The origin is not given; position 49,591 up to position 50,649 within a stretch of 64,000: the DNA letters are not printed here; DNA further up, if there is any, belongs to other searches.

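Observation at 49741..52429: CpsB/YwqE-like PHP phosphatase homolog with all signature histidines replaced, translationally coupled to a GGDEF/degenerate-EAL protein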

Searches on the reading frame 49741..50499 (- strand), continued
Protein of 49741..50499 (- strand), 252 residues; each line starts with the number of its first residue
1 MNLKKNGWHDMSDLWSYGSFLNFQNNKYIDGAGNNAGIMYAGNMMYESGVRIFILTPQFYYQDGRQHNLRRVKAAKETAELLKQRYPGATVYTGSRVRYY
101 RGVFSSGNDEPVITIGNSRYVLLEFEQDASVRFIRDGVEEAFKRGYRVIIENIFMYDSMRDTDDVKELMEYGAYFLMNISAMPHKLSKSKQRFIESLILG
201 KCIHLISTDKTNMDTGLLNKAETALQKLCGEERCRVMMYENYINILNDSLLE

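Call 46: predict_structure(alignment_id=A4)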
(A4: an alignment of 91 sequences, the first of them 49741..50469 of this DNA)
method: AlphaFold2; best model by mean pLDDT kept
length: 242 residues; sequences in the alignment: 91
mean_pLDDT: 92.1   pTM: 0.90
mean pLDDT of the five models: 92.1, 91.5, 90.9, 90.7, 90.1
residues with pLDDT >= 90: 190; 70-90: 39; 50-70: 12; < 50: 1
segments of 3 or more residues with pLDDT < 50: none
pLDDT, mean of each block of 10 residues (from residue 1): 77 84 88 92 94 91 95 97 95 77 92 97 98 97 96 97 96 86 97 92 81 95 97 98 97
secondary structure, 60 per line:
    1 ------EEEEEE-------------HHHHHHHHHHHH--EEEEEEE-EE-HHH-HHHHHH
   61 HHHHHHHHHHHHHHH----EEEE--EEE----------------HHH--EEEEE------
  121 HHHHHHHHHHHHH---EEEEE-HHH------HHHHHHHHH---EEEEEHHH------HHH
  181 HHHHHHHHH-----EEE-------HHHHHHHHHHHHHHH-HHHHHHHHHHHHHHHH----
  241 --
elements in order: E7-12 H26-37 E40-46 H55-75 E80-83 E86-88 E110-114 H121-133 E137-141 H152-160 E164-168 H178-189 E195-197 H205-219 H221-236

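Call 51: fold_search(model_id=the predicted structure, library=pdb)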
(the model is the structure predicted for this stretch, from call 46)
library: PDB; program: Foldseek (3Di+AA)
matches with E <= 10: 1602; with E <= 0.001: 31
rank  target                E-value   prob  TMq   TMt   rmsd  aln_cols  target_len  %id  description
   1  2wjd                  1.1e-14  1.00  0.80  0.80   4.4       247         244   20  Crystal structure of the tyrosine phosphatase Cps4B from Steptococcus pneumoniae TIGR4. (released 2009-07-14)
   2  3qy8                  1.6e-13  1.00  0.72  0.72   5.5       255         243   21  Crystal structures of YwqE from Bacillus subtilis and CpsB from Streptococcus pneumoniae, unique metal-dependent tyrosin (released 2011-06-08)
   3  3qy6                  1.1e-11  1.00  0.75  0.74   3.3       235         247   22  Crystal structures of YwqE from Bacillus subtilis and CpsB from Streptococcus pneumoniae, unique metal-dependent tyrosin (released 2011-06-08)
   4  1bf6_A                1.3e-05  1.00  0.52  0.45   7.7       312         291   15  PHOSPHOTRIESTERASE HOMOLOGY PROTEIN FROM ESCHERICHIA COLI (released 1999-06-08)
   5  4lef_B                4.9e-05  1.00  0.52  0.45   7.1       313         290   15  Crystal structure of PHOSPHOTRIESTERASE HOMOLOGY PROTEIN FROM ESCHERICHIA COLI complexed with phosphate in active site (released 2014-06-25)
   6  2yxo_A                7.9e-05  1.00  0.52  0.48   6.1       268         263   11  Histidinol Phosphate Phosphatase complexed with Sulfate (released 2007-11-27)
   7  2yxo_B                8.4e-05  1.00  0.53  0.49   5.8       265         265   10  Histidinol Phosphate Phosphatase complexed with Sulfate (released 2007-11-27)
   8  4cqb_A                2.0e-04  1.00  0.55  0.36   5.6       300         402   13  The reaction mechanism of the N-isopropylammelide isopropylaminohydrolase AtzC: insights from structural and mutagenes (released 2015-03-04)
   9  4cqc_A                2.1e-04  1.00  0.51  0.34   6.6       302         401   12  The reaction mechanism of the N-isopropylammelide isopropylaminohydrolase AtzC: insights from structural and mutagenes (released 2015-03-04)
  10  4gyf                  2.2e-04  1.00  0.54  0.50   5.6       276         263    9  Crystal structure of histidinol phosphate phosphatase (HISK) from Lactococcus lactis subsp. lactis Il1403 complexed with (released 2013-02-06)
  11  4cqc_B                3.0e-04  1.00  0.54  0.36   6.1       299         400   12  The reaction mechanism of the N-isopropylammelide isopropylaminohydrolase AtzC: insights from structural and mutagenes (released 2015-03-04)
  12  4cqb_B                3.2e-04  1.00  0.55  0.37   5.6       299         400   12  The reaction mechanism of the N-isopropylammelide isopropylaminohydrolase AtzC: insights from structural and mutagenes (released 2015-03-04)
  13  2qt3_A                3.2e-04  1.00  0.51  0.34   5.7       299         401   13  Crystal structure of N-Isopropylammelide isopropylaminohydrolase AtzC from Pseudomonas sp. strain ADP complexed with Z (released 2007-09-11)
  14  1xwy                  4.1e-04  1.00  0.55  0.52   6.1       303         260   10  Crystal structure of tatD deoxyribonuclease from Escherichia coli K12 at 2.0 A resolution (released 2005-01-25)
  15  4cqd_A                4.3e-04  1.00  0.54  0.36   5.6       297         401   12  The reaction mechanism of the N-isopropylammelide isopropylaminohydrolase AtzC: insights from structural and mutagenes (released 2015-03-04)
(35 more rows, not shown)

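Call 62: list_cluster_members(proteins=[P0003, P0004, P0006, P0005, P0009, P0001])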
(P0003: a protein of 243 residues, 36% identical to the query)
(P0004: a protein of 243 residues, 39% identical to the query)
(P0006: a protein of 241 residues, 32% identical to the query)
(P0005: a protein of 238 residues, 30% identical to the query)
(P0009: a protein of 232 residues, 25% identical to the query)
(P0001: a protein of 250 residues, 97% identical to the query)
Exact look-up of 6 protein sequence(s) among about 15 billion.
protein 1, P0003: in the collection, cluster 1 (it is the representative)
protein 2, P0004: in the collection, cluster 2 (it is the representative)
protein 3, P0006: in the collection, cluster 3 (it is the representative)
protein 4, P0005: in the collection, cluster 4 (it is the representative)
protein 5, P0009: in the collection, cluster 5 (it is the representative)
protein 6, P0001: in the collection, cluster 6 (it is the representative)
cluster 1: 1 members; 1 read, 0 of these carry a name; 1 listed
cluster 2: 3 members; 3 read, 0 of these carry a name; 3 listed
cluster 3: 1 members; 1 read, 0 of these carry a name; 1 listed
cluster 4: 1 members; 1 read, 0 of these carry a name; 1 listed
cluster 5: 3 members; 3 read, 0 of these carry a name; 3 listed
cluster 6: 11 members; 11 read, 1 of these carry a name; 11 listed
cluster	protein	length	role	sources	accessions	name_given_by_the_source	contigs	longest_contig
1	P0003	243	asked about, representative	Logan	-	-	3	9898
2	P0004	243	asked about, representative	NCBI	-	-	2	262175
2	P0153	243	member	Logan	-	-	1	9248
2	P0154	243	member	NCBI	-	-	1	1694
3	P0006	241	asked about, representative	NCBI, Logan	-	-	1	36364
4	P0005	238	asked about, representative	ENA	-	-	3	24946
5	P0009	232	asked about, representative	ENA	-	-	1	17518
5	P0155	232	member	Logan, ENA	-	-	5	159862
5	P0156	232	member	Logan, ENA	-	-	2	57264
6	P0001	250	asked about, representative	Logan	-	-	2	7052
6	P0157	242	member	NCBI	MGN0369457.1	MAG: CpsB/CapC family capsule biosynthesis tyrosine phosphatase [Butyrivibrio sp.]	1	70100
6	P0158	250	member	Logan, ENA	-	-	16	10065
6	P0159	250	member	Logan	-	-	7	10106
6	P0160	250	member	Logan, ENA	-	-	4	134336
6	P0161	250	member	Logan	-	-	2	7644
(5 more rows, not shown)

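Call 63: find_encoding_contigs(protein=P0004, flank=8000, max_places=3)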
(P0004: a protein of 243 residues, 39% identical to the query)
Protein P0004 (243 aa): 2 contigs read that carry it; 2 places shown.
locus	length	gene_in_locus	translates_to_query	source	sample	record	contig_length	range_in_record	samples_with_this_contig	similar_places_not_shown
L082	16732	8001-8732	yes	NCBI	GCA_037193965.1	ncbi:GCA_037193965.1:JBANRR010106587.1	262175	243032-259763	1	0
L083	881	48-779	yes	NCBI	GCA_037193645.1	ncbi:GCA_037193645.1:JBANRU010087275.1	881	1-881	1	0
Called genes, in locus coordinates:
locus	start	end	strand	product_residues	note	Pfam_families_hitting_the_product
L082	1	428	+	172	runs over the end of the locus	PF19601:DUF6106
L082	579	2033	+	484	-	PF00478:IMPDH, PF00571:CBS, PF03060:NMO (weak), PF01070:FMN_dh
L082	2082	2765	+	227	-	PF01510:Amidase_2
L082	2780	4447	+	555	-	PF02690:Na_Pi_cotrans, PF01895:PhoU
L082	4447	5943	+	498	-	PF01170:UPF0020, PF05175:MTS, PF13847:Methyltransf_31 (weak)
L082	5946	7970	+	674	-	PF00990:GGDEF, PF00563:EAL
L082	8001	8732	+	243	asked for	PF19567:CpsB_CapC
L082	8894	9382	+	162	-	PF12802:MarR_2, PF01047:MarR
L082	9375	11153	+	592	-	PF00664:ABC_membrane, PF00005:ABC_tran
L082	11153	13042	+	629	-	PF00664:ABC_membrane, PF00005:ABC_tran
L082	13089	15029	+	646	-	PF02922:CBM_48, PF00128:Alpha-amylase (weak), PF21653:pulA_all-beta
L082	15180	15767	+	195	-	-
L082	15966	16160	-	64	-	-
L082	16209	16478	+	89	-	-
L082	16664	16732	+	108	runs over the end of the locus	PF03551:PadR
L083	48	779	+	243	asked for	PF19567:CpsB_CapC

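Call 64: find_encoding_contigs(protein=P0006, flank=8000, max_places=3)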
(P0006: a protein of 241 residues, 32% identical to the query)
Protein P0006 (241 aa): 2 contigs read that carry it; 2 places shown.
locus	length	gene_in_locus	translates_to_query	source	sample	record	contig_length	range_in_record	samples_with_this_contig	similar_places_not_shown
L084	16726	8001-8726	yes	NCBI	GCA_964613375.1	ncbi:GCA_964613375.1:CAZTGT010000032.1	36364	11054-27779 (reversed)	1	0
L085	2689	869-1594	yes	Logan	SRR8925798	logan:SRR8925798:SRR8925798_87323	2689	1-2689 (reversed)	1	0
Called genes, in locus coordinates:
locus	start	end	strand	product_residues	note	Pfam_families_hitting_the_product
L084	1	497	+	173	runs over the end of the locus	PF19601:DUF6106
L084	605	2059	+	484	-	PF00478:IMPDH, PF00571:CBS, PF03060:NMO (weak), PF01070:FMN_dh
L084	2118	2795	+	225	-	PF01510:Amidase_2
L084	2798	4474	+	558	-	PF02690:Na_Pi_cotrans, PF01895:PhoU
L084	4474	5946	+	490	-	PF01170:UPF0020, PF05175:MTS, PF13847:Methyltransf_31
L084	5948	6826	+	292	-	-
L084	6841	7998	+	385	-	PF00990:GGDEF, PF00563:EAL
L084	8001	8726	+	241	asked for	PF19567:CpsB_CapC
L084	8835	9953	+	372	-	PF11187:Mbeg1-like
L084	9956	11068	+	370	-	PF00465:Fe-ADH, PF13685:Fe-ADH_2 (faint), PF25137:ADH_Fe_C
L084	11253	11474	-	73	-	PF13443:HTH_26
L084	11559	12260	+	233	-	-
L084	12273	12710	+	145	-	-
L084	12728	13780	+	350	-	-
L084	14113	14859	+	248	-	PF07155:ECF-ribofla_trS (weak), PF12822:ECF_trnsprt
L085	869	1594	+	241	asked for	PF19567:CpsB_CapC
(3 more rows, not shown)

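Call 65: find_encoding_contigs(protein=P0003, flank=8000, max_places=3)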
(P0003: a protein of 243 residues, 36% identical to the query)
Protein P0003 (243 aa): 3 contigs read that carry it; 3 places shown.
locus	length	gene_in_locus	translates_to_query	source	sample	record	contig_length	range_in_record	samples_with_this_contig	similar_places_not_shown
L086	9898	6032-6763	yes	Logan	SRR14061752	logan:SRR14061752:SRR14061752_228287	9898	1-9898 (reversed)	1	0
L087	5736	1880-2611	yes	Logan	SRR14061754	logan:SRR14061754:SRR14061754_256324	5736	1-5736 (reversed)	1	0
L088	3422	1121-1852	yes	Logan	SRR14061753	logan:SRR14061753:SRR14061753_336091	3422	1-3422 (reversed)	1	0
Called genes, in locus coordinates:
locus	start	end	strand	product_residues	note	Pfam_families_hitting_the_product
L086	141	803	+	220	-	PF01510:Amidase_2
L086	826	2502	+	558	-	PF02690:Na_Pi_cotrans, PF01895:PhoU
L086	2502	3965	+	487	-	PF01170:UPF0020, PF05175:MTS, PF13649:Methyltransf_25 (faint), PF13847:Methyltransf_31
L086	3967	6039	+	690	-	PF00990:GGDEF, PF00563:EAL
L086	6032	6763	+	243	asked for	PF19567:CpsB_CapC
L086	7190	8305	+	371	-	PF00465:Fe-ADH, PF13685:Fe-ADH_2 (weak), PF25137:ADH_Fe_C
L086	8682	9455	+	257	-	PF12822:ECF_trnsprt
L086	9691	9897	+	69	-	?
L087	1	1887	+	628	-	?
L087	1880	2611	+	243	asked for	PF19567:CpsB_CapC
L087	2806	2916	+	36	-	-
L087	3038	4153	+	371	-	PF00465:Fe-ADH, PF13685:Fe-ADH_2 (weak), PF25137:ADH_Fe_C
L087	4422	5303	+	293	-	PF12822:ECF_trnsprt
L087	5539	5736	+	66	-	?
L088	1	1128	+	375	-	?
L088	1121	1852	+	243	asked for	PF19567:CpsB_CapC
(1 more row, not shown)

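Call 78: find_encoding_contigs(protein=P0007, flank=5000, max_places=2)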
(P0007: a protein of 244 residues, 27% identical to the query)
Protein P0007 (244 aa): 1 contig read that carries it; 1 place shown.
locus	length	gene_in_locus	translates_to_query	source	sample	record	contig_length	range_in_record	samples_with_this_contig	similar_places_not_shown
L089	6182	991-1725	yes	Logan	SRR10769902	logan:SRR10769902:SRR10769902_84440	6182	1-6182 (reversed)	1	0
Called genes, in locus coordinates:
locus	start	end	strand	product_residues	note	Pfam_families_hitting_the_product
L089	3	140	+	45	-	?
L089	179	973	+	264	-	-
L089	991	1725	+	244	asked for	PF19567:CpsB_CapC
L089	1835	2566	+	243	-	PF02706:Wzz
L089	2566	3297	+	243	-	PF01656:CbiA, PF10609:ParA (weak), PF13614:AAA_31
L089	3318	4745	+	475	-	PF02397:Bac_transf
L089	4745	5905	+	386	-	PF13439:Glyco_transf_4, PF13579:Glyco_trans_4_4, PF13477:Glyco_trans_4_2, PF20706:GT4-conflict (weak), PF00534:Glycos_transf_1, PF13692:Glyco_trans_1_4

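Call 79: find_encoding_contigs(protein=P0008, flank=5000, max_places=2)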
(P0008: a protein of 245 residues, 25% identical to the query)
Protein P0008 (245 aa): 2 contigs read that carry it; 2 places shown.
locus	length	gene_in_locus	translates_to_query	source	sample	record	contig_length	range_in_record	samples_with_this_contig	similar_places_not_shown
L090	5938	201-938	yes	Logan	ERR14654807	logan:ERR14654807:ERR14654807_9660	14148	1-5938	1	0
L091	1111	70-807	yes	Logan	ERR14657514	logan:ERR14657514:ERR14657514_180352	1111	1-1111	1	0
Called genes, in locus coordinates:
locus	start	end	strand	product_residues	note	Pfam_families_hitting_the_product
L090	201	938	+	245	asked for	PF19567:CpsB_CapC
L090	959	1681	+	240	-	PF02706:Wzz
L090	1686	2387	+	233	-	PF01656:CbiA, PF02374:ArsA_ATPase (faint), PF10609:ParA, PF13614:AAA_31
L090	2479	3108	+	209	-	-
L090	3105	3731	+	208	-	PF04203:Sortase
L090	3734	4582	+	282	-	-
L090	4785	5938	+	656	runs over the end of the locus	PF13727:CoA_binding_3, PF00106:adh_short (weak), PF01073:3Beta_HSD, PF01370:Epimerase, PF02719:Polysacc_synt_2, PF04321:RmlD_sub_bind, PF08659:KR (weak), PF16363:GDP_Man_Dehyd, +1 more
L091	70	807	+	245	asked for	PF19567:CpsB_CapC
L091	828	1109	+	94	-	?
